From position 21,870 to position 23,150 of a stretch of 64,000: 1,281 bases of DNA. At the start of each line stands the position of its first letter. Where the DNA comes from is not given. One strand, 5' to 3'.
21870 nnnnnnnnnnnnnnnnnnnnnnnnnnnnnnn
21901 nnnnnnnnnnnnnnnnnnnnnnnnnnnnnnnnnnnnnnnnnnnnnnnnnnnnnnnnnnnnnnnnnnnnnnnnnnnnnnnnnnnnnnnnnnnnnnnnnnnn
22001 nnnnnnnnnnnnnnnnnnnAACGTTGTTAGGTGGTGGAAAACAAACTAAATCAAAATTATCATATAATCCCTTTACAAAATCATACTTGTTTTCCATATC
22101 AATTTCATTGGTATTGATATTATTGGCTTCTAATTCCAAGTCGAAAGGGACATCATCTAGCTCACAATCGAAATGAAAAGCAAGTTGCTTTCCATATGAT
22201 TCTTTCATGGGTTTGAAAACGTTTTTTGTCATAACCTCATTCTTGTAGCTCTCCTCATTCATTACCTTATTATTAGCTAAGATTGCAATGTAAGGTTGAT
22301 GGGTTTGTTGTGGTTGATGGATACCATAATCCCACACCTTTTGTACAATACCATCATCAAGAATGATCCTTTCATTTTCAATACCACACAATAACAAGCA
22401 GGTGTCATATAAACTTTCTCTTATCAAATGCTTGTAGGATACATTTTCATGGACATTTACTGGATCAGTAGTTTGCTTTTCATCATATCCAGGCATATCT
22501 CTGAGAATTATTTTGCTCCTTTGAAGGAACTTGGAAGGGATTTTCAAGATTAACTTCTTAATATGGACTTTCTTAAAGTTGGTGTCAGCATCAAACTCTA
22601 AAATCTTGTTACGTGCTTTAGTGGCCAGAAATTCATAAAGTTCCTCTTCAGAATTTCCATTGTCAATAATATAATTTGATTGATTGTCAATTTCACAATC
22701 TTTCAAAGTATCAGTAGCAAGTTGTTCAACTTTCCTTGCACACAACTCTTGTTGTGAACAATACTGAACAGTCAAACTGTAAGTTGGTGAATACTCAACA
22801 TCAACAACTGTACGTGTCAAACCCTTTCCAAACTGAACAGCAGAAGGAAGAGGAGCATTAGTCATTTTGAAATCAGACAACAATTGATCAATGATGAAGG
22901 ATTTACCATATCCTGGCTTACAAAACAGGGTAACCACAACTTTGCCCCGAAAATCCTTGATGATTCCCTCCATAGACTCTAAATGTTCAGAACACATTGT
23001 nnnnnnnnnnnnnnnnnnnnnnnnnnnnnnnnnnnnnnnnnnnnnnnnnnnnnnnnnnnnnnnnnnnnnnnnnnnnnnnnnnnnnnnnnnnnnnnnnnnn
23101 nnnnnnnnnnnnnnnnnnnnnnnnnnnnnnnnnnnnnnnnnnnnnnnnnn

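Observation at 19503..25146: Two adjacent, same-strand paralogous GTPases with a septin/GIMAP-like 'DMPG' G3 motif (one 1246 aa, one 432 aa and N-myristoylated)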

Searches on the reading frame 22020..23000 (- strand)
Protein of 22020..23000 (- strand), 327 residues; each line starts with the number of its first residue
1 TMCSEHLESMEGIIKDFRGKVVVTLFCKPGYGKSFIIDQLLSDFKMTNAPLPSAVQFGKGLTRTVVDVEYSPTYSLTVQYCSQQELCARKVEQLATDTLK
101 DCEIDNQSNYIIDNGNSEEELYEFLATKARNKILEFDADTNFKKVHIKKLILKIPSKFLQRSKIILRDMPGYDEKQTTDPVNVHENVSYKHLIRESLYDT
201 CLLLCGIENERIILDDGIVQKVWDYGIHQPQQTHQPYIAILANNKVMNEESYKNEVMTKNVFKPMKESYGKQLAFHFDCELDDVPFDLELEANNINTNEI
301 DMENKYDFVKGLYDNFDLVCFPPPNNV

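Call 43: search_solved_structures(query=A5, max_evalue=10, show_alignments=2)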
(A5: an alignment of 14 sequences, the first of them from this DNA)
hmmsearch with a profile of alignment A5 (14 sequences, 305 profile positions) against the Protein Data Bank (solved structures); distinct sequences matched with E-value up to 10: 178 (the best 60 are shown).
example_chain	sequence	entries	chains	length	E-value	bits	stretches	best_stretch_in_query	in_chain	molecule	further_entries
4dcs_A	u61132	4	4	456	1.1e-09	41.3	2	19-64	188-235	GTP-BINDING PROTEIN ENGA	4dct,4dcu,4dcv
6jfk_A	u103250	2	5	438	1.3e-09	41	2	4-66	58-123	Mitofusin-2,cDNA FLJ57997, highly similar to Transmembrane GTPase MFN2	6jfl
9bs0_W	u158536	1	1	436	1.5e-09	40.9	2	9-60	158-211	GTPase Der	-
2hjg_A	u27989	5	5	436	3e-09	39.9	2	19-64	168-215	GTP-binding protein engA | GTPase Der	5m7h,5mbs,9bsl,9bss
6jfm_A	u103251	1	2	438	9.4e-09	38.3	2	4-66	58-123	Mitofusin-2,Mitofusin-2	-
5gnt_A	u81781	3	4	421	1.6e-07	34.2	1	10-66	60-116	Mitofusin-1 | Mitofusin-1,Mitofusin-1 fusion protein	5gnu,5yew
5yew_A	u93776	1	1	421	1.7e-07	34.1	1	10-66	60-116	Mitofusin-1,Mitofusin-1 fusion protein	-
5go4_A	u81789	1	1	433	4.6e-07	32.7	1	10-66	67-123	Mitofusin-1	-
5goe_A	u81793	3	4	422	5.8e-07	32.4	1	10-66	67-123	Mitofusin-1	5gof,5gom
5dn8_A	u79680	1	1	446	1.8e-06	30.8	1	6-45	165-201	GTPase Der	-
1mky_A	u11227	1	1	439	7.7e-06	28.7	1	11-50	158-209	Probable GTP-binding protein engA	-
5gnr_A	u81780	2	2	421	1.2e-05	28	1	10-66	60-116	Mitofusin-1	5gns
3jct_s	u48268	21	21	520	3.4e-05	26.6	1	16-131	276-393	Nuclear GTP-binding protein NUG1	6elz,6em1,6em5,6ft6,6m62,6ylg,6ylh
6xrs_A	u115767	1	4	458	5e-05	26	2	12-49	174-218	GTPase Der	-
3j8g_X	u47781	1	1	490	9.2e-05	25.2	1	19-45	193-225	GTPase Der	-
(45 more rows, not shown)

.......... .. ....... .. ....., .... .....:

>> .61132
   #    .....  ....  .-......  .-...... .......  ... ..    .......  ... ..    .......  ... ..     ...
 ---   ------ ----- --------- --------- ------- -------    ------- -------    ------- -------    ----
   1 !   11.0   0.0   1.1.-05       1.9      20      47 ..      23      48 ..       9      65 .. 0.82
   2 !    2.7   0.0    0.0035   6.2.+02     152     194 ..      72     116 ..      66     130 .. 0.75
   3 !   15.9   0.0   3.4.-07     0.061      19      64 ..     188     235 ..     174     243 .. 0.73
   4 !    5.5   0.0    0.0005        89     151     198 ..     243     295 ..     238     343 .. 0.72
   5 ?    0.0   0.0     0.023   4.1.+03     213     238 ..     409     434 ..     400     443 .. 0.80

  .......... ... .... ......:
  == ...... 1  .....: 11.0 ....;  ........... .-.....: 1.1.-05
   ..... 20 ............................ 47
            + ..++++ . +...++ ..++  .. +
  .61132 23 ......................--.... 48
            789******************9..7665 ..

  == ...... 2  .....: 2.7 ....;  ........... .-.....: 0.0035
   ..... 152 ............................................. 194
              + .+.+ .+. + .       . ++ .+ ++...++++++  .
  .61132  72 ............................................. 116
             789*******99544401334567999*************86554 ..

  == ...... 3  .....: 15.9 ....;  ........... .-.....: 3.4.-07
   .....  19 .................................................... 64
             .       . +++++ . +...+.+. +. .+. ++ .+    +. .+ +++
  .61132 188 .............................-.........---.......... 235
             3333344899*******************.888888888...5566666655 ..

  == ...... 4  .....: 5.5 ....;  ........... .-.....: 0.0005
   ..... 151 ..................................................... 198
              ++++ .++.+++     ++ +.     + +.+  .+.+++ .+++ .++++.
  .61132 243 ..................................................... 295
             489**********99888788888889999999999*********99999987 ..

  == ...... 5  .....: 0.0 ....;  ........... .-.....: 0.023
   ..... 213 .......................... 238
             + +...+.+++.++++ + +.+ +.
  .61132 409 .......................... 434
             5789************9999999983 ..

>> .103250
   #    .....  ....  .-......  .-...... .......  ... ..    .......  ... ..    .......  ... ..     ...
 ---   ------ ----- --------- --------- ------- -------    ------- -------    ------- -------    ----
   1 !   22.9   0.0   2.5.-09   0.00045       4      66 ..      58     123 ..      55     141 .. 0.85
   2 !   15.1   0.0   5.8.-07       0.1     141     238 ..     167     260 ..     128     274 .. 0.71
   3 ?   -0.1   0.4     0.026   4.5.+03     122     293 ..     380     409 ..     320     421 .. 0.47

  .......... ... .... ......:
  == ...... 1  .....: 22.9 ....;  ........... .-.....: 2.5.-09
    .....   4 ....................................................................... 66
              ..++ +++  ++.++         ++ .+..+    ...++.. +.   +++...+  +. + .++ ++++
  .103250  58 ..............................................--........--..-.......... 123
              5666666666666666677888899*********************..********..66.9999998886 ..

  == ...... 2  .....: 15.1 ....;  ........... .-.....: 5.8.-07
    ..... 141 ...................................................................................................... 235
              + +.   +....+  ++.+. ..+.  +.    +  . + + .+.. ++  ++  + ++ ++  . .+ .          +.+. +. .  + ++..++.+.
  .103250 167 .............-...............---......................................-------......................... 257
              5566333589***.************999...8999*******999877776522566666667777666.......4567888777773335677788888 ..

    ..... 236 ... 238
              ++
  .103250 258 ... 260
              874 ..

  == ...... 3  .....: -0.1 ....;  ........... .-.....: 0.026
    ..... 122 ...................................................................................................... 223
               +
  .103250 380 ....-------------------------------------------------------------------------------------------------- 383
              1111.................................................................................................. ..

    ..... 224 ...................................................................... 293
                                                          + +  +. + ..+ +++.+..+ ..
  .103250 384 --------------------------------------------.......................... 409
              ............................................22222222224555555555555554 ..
